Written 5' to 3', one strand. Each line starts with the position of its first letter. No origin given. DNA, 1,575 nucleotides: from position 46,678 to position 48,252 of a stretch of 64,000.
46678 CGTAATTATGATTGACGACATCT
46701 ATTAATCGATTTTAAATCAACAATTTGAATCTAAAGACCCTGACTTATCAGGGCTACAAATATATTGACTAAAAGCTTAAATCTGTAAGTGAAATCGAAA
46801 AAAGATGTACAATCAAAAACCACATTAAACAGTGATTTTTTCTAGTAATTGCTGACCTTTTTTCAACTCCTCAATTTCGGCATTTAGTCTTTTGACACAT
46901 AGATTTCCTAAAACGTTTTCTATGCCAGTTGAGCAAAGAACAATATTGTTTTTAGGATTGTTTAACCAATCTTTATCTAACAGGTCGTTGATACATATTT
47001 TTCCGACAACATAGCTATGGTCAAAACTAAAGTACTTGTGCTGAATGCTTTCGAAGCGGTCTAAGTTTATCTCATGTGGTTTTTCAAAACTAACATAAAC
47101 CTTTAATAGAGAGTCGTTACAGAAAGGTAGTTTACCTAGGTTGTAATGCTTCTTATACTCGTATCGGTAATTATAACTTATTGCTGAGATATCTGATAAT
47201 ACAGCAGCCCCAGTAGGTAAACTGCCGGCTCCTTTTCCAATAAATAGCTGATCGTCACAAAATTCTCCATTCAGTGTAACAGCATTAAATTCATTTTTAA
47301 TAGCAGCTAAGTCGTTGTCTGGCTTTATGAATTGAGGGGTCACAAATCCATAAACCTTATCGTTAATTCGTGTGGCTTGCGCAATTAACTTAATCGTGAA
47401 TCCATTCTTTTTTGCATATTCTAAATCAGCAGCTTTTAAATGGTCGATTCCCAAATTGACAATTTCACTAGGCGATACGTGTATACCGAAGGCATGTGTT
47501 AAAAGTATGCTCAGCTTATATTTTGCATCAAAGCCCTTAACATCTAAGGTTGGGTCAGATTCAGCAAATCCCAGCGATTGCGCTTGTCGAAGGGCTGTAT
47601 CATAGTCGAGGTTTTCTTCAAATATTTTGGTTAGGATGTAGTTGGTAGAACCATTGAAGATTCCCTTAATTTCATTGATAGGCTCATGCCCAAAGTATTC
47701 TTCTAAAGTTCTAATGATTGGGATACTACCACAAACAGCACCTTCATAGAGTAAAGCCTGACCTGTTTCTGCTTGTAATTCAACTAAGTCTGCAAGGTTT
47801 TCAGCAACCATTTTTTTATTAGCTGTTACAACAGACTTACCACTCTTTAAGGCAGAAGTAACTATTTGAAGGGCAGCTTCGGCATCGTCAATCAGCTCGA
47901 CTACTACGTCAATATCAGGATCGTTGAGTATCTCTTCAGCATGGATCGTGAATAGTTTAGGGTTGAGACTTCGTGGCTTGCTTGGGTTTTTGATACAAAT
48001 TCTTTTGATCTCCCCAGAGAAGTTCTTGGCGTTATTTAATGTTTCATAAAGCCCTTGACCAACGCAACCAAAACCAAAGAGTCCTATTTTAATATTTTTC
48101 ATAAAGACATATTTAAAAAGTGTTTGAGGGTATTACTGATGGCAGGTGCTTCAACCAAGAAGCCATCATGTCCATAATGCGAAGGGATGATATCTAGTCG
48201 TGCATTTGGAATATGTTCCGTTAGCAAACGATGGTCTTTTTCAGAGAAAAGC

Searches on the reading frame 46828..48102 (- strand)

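Call 88: search_protein_families(library=pfam, proteins=[window:46828-48102:-], max_evalue=0.00001)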
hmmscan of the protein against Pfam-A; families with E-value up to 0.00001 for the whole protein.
window:46828-48102:- (425 aa): 2 families
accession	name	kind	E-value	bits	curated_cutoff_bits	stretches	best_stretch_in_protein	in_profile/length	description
PF00742.24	Homoserine_dh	-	6.7e-54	182.8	22.9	1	128-305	1-172/173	Homoserine dehydrogenase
PF03447.22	NAD_binding_3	-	2.5e-14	54.4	24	1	10-120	1-116/116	Homoserine dehydrogenase, NAD binding domain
